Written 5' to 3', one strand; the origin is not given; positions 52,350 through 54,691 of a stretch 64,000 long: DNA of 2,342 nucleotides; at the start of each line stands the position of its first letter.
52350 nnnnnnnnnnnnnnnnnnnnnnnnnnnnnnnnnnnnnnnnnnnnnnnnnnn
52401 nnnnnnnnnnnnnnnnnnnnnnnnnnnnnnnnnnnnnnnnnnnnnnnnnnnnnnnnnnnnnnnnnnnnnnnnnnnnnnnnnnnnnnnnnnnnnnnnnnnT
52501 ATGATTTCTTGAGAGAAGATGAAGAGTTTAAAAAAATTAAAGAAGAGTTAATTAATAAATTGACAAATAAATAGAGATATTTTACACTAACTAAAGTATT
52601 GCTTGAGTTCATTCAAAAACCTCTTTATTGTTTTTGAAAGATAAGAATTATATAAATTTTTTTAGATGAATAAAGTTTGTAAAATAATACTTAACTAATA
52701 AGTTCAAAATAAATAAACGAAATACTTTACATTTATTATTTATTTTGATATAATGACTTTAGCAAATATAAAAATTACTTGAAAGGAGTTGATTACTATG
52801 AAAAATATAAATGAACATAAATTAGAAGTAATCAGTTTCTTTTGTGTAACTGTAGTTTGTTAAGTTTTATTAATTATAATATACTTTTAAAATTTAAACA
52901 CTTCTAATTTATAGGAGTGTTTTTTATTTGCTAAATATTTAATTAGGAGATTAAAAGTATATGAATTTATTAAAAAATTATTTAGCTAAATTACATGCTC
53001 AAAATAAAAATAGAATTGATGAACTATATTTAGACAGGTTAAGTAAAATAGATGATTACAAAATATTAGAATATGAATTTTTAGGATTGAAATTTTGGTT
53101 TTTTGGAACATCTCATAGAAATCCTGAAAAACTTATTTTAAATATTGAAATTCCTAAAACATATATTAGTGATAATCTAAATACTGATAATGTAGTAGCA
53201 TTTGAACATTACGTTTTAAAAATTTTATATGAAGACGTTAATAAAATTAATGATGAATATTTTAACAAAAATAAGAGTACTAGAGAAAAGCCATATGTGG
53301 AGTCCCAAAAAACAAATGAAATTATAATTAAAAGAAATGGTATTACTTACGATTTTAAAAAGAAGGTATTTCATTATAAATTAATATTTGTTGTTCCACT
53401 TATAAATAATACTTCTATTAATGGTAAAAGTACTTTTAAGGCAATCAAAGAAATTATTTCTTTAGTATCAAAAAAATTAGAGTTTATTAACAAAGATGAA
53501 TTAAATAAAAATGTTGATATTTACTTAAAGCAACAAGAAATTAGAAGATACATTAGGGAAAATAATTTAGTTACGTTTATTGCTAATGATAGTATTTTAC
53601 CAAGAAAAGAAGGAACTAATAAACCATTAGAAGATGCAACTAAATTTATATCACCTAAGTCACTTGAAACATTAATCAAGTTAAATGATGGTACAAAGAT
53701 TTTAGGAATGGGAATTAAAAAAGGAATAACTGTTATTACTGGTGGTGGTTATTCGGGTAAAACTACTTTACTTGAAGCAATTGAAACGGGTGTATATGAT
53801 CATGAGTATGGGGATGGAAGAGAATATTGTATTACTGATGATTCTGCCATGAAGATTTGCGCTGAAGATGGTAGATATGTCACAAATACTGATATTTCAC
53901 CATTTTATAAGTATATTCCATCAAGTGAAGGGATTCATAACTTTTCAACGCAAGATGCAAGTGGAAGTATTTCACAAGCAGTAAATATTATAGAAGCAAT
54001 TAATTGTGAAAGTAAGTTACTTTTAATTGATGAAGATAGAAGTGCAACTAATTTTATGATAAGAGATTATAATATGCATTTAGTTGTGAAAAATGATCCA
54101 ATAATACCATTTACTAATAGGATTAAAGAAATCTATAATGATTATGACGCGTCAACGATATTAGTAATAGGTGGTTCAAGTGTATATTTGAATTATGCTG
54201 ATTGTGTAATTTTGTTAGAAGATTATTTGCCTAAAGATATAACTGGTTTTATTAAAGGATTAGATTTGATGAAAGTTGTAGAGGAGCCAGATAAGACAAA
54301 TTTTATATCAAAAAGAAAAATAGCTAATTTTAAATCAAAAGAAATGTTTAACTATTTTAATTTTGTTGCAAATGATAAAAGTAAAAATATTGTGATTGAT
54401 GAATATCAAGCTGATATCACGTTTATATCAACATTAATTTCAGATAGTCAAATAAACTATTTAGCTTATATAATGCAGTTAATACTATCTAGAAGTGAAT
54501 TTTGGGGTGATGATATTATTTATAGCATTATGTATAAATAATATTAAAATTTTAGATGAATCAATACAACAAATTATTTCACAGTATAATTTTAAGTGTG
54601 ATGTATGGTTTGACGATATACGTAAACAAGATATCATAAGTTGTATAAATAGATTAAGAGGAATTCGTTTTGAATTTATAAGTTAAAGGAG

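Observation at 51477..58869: Repeat-bracketed ~6.2-kb cassette: RNPP/Rgg-like regulator, 21-aa Cys peptide, orphan 'ABC-class ATPase' and heterodimeric ABC exporter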

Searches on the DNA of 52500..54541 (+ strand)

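Call 36: search_rna_families(source=window, start=52500, end=53000, threshold=evalue, max_evalue=10)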
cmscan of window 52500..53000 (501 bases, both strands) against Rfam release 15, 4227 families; matches with E-value up to 10: 1.
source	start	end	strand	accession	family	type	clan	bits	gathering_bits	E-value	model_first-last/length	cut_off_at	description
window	52867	52924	+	RF02580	tsr31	Gene; sRNA;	-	17.9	50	3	1-70/70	no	S. aureus tsr31 small RNA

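Call 45: search_rna_families(sources=[L012, L014, L018, L019, L062, L058, L064, L041, L049, L069], threshold=gathering)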
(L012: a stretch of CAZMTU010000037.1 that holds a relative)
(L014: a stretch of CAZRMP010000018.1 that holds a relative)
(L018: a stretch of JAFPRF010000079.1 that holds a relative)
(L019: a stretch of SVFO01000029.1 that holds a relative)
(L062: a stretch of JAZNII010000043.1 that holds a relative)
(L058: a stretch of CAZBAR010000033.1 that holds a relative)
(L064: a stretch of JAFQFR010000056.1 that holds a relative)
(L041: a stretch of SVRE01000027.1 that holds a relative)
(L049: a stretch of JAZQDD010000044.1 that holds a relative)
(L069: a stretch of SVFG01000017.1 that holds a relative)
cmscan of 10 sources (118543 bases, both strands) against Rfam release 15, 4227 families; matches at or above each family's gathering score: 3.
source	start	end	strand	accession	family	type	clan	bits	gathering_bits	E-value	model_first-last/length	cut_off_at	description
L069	283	444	-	RF01731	TwoAYGGAY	Cis-reg;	CL00106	75.1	43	1.3e-10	1-168/168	no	TwoAYGGAY RNA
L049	4803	4886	-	RF00005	tRNA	Gene; tRNA;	CL00001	53.9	29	1.5e-08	1-71/71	no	tRNA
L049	4974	5055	-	RF00005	tRNA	Gene; tRNA;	CL00001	44.6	29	5.8e-06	1-71/71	no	tRNA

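Call 65: build_rna_model(alignment_id=A4, structure=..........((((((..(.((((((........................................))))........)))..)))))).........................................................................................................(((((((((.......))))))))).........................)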
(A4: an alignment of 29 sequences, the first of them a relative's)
Model R1 built from alignment A4 (29 sequences, 244 columns); structure: as given.
model positions 139; base pairs 22; branch points 1; effective number of sequences 16.06; information 0.59 bits per position. Calibrated on 0.2 Mb of random sequence (short: E-values are rough).
structure used (alignment columns):
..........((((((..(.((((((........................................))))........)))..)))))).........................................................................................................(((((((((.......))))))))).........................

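Call 66: search_with_rna_model(model_id=R1, sources=[window, L003, L006, L007, L008, L009, L010, L011, L012, L013, L014, L015, L016, L017, L018, L019, L020, L021, L022, L023, L024, L025, L026, L027, L028, L029, L030, L031, L032, L033, L034, L035, L036, L037, L038, L039, L040, L041, L042, L043, L044, L045, L046, L047, L048, L049, L050, L051, L052, L053, L054, L055, L056, L057, L058, L059, L060, L061, L062, L063, L064, L065, L066, L067, L068, L069, L070, L071, L072, L073, L074, L075, L076, L077, L078, L079, L080, L081, L082, L083, L084, L085, L086, L087, L088, L089], max_evalue=1, make_alignment=true)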
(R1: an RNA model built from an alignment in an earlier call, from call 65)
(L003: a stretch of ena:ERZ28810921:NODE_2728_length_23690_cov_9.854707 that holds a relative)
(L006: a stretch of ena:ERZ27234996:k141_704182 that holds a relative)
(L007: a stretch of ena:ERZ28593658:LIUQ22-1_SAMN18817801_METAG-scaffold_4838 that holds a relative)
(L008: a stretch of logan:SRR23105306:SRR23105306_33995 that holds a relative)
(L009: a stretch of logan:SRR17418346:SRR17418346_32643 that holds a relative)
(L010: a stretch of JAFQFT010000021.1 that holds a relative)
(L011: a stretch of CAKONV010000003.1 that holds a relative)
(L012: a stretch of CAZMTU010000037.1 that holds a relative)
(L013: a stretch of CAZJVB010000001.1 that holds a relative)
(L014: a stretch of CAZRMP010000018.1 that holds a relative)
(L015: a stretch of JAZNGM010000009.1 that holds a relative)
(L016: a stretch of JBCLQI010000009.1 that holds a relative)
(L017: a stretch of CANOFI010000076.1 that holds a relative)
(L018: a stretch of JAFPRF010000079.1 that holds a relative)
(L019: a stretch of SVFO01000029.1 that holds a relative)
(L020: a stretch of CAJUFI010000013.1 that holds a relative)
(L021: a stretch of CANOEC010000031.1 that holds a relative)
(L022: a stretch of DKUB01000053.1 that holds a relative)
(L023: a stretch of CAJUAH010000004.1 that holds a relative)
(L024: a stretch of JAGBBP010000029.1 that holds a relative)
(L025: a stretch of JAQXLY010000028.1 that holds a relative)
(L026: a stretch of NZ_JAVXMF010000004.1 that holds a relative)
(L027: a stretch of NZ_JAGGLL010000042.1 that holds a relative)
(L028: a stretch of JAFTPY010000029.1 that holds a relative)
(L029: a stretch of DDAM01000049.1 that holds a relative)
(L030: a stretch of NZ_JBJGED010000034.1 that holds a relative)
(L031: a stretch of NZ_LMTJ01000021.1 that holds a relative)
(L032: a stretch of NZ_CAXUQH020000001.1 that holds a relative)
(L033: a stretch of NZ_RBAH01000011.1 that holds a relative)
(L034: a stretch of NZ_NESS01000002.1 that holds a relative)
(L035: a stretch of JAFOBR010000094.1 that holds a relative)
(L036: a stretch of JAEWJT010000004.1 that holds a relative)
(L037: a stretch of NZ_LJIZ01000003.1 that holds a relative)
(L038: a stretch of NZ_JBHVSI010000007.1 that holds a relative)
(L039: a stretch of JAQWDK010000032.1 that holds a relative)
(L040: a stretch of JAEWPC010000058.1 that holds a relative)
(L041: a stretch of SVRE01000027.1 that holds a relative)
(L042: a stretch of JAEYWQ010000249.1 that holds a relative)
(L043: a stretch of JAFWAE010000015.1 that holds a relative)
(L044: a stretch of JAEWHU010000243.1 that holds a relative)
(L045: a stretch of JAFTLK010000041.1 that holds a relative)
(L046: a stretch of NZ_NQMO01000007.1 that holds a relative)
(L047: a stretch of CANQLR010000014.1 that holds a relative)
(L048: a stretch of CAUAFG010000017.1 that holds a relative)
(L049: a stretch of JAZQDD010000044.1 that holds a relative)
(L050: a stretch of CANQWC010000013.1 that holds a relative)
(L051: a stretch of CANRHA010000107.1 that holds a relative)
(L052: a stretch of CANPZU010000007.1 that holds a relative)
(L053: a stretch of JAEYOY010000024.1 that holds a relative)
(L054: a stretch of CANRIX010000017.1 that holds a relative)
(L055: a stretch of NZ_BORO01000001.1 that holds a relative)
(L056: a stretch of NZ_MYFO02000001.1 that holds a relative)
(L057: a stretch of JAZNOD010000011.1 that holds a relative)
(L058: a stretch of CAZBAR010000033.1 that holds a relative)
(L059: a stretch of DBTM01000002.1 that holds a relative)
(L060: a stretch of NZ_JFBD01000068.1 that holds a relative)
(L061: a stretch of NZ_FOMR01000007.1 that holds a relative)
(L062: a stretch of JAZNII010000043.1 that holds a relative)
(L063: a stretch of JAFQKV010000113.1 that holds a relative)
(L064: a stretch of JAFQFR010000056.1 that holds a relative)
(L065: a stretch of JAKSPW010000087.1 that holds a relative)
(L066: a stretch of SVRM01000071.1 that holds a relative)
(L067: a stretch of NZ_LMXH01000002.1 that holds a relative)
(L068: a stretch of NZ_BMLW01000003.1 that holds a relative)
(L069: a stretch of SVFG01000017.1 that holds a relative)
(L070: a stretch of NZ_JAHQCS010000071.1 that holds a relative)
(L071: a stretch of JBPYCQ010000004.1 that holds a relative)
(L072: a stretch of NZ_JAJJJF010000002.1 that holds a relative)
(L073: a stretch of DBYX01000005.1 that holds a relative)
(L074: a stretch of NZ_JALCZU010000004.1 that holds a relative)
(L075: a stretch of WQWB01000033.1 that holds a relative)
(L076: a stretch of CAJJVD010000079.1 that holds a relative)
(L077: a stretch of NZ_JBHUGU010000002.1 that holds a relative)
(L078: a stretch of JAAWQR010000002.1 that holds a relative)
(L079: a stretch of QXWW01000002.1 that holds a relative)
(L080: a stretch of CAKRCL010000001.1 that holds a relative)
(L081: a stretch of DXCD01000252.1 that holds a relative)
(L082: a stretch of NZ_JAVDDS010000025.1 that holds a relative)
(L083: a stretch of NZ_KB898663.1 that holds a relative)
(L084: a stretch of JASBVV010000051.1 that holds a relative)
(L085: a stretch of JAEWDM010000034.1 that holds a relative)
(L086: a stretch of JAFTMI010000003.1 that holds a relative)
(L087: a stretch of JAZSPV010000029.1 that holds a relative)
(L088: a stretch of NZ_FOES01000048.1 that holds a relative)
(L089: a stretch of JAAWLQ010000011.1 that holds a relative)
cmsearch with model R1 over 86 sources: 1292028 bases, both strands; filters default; matches with E-value up to 1: 60.
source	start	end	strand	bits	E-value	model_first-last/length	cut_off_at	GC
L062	965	1096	+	108.1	1e-20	1-139/139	no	0.39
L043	7258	7389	+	103.2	1.3e-19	1-139/139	no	0.42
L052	7501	7636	+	102.1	2.4e-19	1-139/139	no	0.36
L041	7202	7329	+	96.6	4e-18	1-139/139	no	0.39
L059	7615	7784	+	93.5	2.1e-17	1-139/139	no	0.39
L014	7782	7910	+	92.9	2.8e-17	1-139/139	no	0.35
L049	29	159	+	91.4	6e-17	1-139/139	no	0.42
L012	7681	7834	+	84.2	2.7e-15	1-139/139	no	0.35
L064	7578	7724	+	82.7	5.7e-15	1-139/139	no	0.36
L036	7483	7664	+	81.6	1e-14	1-139/139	no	0.26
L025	5666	5805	+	81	1.4e-14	1-139/139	no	0.41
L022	7768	7924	+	78.4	5.4e-14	1-139/139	no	0.38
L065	250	369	+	77.1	1.1e-13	1-139/139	no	0.47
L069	7269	7383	+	76.8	1.2e-13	1-139/139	no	0.39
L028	2025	2167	+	76.3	1.6e-13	1-139/139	no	0.46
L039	4744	4881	+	75.9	1.9e-13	1-139/139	no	0.35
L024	4793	4930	+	74.3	4.4e-13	1-139/139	no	0.45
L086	6880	7006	+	70.1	4e-12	1-139/139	no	0.44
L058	7561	7683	+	68.7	8.3e-12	1-139/139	no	0.33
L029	162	340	+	68.7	8.3e-12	1-139/139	no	0.22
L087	4426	4552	+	67.8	1.3e-11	1-139/139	no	0.46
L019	3091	3229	+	66.3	3e-11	1-139/139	no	0.42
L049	2459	2605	+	64.8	6.3e-11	1-139/139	no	0.41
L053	4801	4941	+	64.6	6.9e-11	1-139/139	no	0.29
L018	1186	1323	+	64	9.7e-11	1-139/139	no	0.39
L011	7820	7972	+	63.2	1.4e-10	1-139/139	no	0.2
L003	137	289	+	63.2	1.5e-10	1-139/139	no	0.2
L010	6113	6264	+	62.4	2.2e-10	1-139/139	no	0.21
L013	7793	7930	+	60.9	4.9e-10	1-139/139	no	0.42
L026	7536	7706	+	55.8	6.9e-09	1-139/139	no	0.26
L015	3183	3363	+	55.2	9.2e-09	1-139/139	no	0.26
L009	4749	4851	+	53.2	2.6e-08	1-139/139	no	0.22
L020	7558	7737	+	43.4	4.4e-06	1-139/139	no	0.38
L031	7602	7712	+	41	1.5e-05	1-139/139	no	0.32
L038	7290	7401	+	39.3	3.7e-05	1-139/139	no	0.3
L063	1445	1592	+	36.7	0.00014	1-139/139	no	0.53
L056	7607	7728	+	36.7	0.00014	1-139/139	no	0.43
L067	7418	7530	+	36.1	0.00019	1-139/139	no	0.33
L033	7610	7726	+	35.7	0.00024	1-139/139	no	0.36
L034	7348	7461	+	34.6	0.00042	1-139/139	no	0.3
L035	7563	7687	+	34.2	0.00053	1-139/139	no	0.42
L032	7309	7433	+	33.7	0.00068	1-139/139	no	0.34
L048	6977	7149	+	33.3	0.00085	1-139/139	no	0.46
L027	5369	5467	+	32.7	0.0011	1-139/139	no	0.28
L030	7367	7492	+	30.7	0.0032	1-139/139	no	0.37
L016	7606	7678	+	30.1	0.0044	1-139/139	no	0.25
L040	7452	7652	+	29.4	0.0064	1-139/139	no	0.38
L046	7325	7451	+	27.8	0.015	1-139/139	no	0.35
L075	2895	3024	+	26.5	0.029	1-139/139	no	0.38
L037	7335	7472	+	25.7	0.045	1-139/139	no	0.28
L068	12002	12105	-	25.4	0.051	1-139/139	no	0.34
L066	7216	7373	+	24.7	0.073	1-139/139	no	0.51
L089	7042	7187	+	23.6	0.13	1-139/139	no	0.38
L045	7209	7362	+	22.8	0.2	1-139/139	no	0.53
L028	1697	1872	-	22.6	0.22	1-139/139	no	0.37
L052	16161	16412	-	22.6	0.22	1-139/139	no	0.4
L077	12875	12971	+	21.1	0.48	1-139/139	no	0.34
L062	3290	3431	+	20.7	0.58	1-139/139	no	0.35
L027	5634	5728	+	20.4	0.71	1-139/139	no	0.34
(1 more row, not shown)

Alignment A5: 60 matches aligned to the model, 439 columns, each read 5' to 3' on its own strand. Consensus structure (alignment columns), stored with it:
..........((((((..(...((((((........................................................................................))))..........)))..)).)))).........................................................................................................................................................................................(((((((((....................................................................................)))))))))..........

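Call 78: search_rna_families(source=L062, start=900, end=1300, threshold=evalue, max_evalue=10)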
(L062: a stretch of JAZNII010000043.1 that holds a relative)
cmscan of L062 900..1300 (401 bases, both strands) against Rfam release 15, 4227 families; matches with E-value up to 10: 5.
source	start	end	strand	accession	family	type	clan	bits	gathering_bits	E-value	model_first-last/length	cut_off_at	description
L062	925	987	+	RF03091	Clostridium-PBP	Gene; sRNA;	-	22.6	94.4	1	1-73/73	no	Clostridium-PBP RNA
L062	904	1101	+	RF00557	L10_leader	Cis-reg; leader;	-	16.2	44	2.3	1-138/138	no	Ribosomal protein L10 leader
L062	1219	1290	+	RF00151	SNORD58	Gene; snRNA; snoRNA; CD-box;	CL00064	15.1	42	2.3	1-65/65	no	Small nucleolar RNA SNORD58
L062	1206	1255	+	RF00190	SNORA16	Gene; snRNA; snoRNA; HACA-box;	CL00021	13.9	35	2.6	58-128/135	no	Small nucleolar RNA SNORA16B/SNORA16A family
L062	1118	1185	+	RF02974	Fibro-purF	Cis-reg;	-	13.4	60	2.5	1-75/75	no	Fibro-purF RNA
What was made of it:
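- On Rfam cis-regulatory RNA families: Only chance-level hits appeared at E of 1 to 3 (calls 36, 78).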
